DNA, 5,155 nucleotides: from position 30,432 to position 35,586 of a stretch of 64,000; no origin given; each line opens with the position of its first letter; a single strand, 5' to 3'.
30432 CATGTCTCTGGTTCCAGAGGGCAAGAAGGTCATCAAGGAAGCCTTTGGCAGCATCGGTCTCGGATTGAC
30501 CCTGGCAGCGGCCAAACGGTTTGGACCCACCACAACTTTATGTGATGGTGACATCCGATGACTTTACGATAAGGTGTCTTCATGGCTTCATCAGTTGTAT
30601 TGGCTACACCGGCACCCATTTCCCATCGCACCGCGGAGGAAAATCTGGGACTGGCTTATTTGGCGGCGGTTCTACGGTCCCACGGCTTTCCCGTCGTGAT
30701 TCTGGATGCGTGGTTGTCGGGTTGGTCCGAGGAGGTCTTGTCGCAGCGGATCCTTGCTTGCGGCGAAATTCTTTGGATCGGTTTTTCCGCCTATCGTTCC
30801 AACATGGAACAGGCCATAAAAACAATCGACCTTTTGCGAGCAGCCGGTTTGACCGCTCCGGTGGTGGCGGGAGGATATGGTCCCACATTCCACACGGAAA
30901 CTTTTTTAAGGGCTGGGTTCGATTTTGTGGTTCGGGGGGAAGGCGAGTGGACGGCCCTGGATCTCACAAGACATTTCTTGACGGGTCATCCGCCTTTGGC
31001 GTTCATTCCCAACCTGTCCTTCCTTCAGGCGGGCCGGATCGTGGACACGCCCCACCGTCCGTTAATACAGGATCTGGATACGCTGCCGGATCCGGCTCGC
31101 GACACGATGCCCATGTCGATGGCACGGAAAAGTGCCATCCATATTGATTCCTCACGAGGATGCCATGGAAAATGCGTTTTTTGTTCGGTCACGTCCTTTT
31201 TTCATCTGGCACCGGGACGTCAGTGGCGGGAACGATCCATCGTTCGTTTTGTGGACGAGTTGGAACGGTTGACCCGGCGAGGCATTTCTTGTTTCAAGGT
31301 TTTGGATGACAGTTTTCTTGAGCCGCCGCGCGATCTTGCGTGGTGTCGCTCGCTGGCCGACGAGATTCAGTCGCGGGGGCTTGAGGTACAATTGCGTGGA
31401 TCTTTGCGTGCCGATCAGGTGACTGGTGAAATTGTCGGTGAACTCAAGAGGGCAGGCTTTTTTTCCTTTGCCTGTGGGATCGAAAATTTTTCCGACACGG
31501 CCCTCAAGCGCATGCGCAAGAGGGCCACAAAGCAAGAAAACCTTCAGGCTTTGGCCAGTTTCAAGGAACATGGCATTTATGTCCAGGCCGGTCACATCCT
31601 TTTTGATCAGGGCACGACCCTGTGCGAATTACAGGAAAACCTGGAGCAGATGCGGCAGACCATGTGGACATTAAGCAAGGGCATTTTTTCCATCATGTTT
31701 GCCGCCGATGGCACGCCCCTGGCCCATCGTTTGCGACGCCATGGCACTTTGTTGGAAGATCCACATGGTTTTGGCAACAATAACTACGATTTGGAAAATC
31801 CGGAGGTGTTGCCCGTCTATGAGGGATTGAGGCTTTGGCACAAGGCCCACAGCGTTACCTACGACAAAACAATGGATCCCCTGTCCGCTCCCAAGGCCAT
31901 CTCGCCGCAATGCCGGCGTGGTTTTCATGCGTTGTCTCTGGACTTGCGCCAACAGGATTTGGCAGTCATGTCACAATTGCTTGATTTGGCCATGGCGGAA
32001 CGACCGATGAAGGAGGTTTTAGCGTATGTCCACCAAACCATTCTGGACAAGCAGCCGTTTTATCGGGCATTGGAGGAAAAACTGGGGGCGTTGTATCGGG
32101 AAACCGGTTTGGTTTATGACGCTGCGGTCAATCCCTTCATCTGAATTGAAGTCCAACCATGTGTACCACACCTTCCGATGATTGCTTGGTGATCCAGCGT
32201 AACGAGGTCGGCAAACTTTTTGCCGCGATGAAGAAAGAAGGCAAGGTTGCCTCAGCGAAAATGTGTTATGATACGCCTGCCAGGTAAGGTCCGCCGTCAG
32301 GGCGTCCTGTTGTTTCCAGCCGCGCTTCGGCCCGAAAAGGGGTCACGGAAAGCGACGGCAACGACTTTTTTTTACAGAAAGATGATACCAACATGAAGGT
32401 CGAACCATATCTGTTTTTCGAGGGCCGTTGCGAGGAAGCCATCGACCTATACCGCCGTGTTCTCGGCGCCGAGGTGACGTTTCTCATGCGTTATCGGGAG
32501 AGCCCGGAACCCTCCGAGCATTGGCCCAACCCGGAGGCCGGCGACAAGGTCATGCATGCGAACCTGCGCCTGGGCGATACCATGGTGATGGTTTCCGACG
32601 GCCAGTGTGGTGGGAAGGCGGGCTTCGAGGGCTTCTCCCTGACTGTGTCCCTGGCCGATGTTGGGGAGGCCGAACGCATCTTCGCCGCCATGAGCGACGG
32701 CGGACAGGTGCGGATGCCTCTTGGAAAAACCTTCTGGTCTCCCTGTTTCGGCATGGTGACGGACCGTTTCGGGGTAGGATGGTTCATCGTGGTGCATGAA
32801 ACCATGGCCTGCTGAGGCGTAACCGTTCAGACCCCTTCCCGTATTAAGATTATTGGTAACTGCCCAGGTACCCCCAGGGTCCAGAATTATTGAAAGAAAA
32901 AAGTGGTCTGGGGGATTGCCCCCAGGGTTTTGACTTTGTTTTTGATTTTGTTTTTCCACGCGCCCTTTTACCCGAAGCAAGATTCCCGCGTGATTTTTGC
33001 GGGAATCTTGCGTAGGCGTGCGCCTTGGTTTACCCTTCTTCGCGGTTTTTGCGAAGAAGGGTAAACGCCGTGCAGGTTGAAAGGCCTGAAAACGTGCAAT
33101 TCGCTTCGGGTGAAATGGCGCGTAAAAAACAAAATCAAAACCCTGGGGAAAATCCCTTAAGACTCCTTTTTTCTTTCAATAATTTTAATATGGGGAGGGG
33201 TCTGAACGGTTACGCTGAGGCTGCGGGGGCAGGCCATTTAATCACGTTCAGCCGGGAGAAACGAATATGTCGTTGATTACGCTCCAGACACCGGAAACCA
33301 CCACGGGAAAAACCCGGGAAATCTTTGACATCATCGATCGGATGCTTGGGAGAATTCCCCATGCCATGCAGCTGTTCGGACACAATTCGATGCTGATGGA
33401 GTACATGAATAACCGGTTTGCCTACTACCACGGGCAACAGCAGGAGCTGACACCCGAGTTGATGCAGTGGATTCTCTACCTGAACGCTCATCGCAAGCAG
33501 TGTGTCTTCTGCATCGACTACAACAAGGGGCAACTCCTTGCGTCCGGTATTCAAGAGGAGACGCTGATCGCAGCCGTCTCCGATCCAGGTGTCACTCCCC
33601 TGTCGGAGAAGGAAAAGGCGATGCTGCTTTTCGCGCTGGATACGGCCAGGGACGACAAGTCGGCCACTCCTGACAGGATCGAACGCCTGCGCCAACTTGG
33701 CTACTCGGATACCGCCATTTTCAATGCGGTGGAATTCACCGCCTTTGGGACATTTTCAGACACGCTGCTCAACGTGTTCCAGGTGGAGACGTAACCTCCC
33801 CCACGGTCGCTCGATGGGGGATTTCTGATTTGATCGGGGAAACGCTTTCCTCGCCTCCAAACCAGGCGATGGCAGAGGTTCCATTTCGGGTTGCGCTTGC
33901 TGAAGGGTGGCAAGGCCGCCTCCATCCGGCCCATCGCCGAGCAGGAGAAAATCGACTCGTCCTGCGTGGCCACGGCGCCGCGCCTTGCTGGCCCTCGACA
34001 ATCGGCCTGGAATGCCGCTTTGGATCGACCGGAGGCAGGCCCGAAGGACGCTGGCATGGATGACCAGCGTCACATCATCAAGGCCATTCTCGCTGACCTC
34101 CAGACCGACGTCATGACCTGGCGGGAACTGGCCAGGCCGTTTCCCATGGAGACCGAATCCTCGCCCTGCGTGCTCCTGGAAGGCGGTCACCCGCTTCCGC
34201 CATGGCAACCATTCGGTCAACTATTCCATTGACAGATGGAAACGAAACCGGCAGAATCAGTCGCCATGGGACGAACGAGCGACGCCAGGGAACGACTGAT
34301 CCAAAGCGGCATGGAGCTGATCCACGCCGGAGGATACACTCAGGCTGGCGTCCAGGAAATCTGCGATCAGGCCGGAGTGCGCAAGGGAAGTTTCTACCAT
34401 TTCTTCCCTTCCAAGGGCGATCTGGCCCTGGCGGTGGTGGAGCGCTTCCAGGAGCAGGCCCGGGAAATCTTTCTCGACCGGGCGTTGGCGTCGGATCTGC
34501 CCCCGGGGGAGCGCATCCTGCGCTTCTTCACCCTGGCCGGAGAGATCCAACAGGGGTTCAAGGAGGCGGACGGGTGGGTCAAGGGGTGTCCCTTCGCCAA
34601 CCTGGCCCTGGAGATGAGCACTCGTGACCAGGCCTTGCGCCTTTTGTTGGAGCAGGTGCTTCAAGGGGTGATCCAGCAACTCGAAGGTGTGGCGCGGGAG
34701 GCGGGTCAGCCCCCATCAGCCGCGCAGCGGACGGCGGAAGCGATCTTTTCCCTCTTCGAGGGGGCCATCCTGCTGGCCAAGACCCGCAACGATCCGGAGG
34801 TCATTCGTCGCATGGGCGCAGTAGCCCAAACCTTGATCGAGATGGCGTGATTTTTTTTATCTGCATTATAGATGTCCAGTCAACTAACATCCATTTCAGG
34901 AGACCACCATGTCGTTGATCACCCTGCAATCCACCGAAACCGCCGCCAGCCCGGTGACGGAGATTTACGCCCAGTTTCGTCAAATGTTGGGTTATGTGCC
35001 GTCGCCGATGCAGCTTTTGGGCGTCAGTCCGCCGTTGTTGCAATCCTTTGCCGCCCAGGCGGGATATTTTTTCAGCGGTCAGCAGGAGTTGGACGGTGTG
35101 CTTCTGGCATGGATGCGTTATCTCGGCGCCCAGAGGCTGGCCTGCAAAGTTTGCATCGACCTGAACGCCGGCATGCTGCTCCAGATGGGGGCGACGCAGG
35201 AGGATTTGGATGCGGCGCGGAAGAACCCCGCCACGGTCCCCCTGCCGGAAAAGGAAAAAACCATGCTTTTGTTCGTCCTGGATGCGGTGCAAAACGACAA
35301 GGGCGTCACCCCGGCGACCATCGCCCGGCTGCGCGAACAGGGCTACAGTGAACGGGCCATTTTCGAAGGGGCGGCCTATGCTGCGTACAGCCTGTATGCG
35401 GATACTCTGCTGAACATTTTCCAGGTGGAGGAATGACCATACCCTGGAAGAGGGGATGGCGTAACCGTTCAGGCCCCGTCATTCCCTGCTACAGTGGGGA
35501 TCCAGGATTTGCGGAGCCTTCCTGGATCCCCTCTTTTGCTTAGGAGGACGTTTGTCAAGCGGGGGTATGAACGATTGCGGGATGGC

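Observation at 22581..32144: Orphan 8-gene, translationally coupled 'nucleotide chemistry' operon with no pathway I can name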

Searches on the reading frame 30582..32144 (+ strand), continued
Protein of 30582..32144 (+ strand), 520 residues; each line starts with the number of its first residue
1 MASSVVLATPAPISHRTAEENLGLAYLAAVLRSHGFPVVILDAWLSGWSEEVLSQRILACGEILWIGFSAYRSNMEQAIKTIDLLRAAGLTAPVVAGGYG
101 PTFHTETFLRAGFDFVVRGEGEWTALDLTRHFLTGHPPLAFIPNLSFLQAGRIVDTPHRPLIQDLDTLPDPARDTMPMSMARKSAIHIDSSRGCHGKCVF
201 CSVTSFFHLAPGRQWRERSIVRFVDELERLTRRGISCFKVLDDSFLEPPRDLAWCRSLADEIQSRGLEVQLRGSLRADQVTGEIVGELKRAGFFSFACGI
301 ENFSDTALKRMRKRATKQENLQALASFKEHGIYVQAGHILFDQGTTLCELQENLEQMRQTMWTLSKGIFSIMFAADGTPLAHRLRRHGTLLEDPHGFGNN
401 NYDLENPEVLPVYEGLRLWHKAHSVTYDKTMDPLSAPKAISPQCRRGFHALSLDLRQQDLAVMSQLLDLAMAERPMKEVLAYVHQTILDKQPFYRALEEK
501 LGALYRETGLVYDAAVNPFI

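Call 90: get_annotated_region(hit=H2, flank=9000)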
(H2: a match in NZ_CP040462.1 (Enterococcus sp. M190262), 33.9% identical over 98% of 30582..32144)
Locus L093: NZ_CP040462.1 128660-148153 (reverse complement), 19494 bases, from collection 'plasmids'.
description: Enterococcus sp. M190262 plasmid pM190262, complete sequence
organism: Enterococcus sp. M190262 (NCBI taxid 2582830)
taxonomy: Bacteria; Bacillota; Bacilli; Lactobacillales; Enterococcaceae; Enterococcus; Enterococcus sp. M190262
host: -; source: Homo sapiens,whole organism; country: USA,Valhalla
typing (MOB-suite, as given by PLSDB): conjugative; relaxase MOBP; mating-pair formation MPF_T
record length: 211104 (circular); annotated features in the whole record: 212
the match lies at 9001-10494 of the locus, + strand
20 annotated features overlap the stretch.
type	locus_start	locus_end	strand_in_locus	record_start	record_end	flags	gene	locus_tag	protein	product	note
CDS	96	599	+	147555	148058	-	mobC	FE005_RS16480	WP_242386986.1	plasmid mobilization relaxosome protein MobC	-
CDS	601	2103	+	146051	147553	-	-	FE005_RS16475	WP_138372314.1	relaxase/mobilization nuclease domain-containing protein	-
CDS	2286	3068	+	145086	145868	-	-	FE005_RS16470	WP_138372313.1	Fic family protein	-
CDS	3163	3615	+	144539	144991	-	-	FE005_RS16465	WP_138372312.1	transcriptional regulator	-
CDS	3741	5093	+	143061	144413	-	-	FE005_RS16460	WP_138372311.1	DNA cytosine methyltransferase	-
CDS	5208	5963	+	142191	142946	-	-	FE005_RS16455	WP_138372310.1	site-specific DNA-methyltransferase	GO:0009307 - DNA restriction-modification system [Evidence IEA]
CDS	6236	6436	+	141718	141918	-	-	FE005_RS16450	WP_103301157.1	hypothetical protein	-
CDS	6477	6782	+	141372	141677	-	-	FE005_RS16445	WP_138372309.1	hypothetical protein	-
CDS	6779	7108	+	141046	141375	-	-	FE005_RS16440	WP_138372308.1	hypothetical protein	-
CDS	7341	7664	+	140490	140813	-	-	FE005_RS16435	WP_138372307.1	hypothetical protein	-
CDS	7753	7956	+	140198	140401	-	-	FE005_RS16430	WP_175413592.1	hypothetical protein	-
CDS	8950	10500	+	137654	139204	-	-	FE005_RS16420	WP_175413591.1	radical SAM protein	-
CDS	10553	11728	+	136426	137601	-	-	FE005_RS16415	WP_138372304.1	radical SAM protein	-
CDS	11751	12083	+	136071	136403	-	-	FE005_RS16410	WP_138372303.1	inorganic diphosphatase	GO:0006796 - phosphate-containing compound metabolic process [Evidence IEA]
CDS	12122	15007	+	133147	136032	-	-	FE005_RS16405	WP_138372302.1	AMP-binding protein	-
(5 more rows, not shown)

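Call 100: search_protein_families(library=pfam, proteins=[L093:12122-15007:+], max_evalue=0.1)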
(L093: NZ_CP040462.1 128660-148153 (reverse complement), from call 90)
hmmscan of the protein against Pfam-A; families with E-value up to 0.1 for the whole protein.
L093:12122-15007:+ (961 aa): 4 families
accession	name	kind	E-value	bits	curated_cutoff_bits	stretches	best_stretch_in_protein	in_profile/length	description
PF00501.34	AMP-binding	-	1.5e-47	162.7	29.9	1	8-346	2-384/384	AMP-binding enzyme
PF00550.31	PP-binding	-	1.5e-05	25.6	20.8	1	507-545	29-67/67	Phosphopantetheine attachment site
PF14573.12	PP-binding_2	-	0.0001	22.9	32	1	506-550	45-89/96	Acyl-carrier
PF02645.21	DegV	-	0.071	12.9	27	0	432-505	8-81/280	Uncharacterised protein, DegV family COG1307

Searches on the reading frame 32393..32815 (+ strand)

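Call 14: search_protein_families(library=pfam, proteins=[window:32393-32815:+], max_evalue=0.01)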
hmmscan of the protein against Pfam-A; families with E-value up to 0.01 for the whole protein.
window:32393-32815:+ (140 aa): 2 families
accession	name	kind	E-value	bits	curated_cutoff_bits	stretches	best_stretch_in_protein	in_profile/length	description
PF06983.19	3-dmu-9_3-mt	-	1.2e-10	42.4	24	1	2-133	2-116/116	3-demethylubiquinone-9 3-methyltransferase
PF00903.31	Glyoxalase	-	1.8e-08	35.2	20.6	1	7-130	6-119/121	Glyoxalase/Bleomycin resistance protein/Dioxygenase superfamily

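Call 18: search_protein_families(library=ncbifam, proteins=[window:32393-32815:+], max_evalue=0.001)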
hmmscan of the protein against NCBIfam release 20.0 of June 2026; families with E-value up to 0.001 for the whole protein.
window:32393-32815:+ (140 aa): 1 family
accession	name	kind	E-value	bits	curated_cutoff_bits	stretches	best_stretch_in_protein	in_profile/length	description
NF007537.0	PRK10148.1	equivalog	1.2e-29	103.6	122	1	1-135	1-141/147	VOC family metalloprotein YjdN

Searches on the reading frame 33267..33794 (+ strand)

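Call 14: search_protein_families(library=pfam, proteins=[window:33267-33794:+], max_evalue=0.01)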
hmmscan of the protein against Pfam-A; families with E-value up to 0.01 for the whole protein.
window:33267-33794:+ (175 aa): 0 families

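Call 18: search_protein_families(library=ncbifam, proteins=[window:33267-33794:+], max_evalue=0.001)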
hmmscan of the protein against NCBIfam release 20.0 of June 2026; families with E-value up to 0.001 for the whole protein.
window:33267-33794:+ (175 aa): 1 family
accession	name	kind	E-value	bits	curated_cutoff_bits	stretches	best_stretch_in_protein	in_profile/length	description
TIGR01926.1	peroxid_rel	subfamily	6.4e-09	35.9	81.8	1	76-170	76-170/178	peroxidase-related enzyme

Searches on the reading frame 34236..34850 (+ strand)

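Call 14: search_protein_families(library=pfam, proteins=[window:34236-34850:+], max_evalue=0.01)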
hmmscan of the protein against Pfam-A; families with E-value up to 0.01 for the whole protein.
window:34236-34850:+ (204 aa): 4 families
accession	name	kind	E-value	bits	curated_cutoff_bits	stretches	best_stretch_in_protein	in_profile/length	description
PF21993.1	TetR_C_13_2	-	9.7e-17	61.6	27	1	110-194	17-101/103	Transcriptional regulator LmrA/YxaF-like, C-terminal domain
PF00440.29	TetR_N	-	8.3e-13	48.3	24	1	21-67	1-47/47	Bacterial regulatory proteins, tetR family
PF16925.10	TetR_C_13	-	2.9e-09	37.7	27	1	111-193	18-105/109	Tetracyclin repressor-like, C-terminal domain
PF17940.6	TetR_C_31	-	0.0049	17.4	27.4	1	128-193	34-100/107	Tetracyclin repressor-like, C-terminal domain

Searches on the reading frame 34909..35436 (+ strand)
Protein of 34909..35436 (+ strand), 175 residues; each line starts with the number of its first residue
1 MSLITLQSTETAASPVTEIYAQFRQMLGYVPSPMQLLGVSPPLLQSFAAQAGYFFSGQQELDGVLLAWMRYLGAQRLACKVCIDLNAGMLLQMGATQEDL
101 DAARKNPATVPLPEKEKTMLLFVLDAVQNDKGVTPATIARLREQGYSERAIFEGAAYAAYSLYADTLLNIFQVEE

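Call 14: search_protein_families(library=pfam, proteins=[window:34909-35436:+], max_evalue=0.01)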
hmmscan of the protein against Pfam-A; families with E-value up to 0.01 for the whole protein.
window:34909-35436:+ (175 aa): 1 family
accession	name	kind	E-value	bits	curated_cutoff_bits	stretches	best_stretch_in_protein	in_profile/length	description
PF02627.25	CMD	-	0.0015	19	23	0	77-105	36-64/84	Carboxymuconolactone decarboxylase family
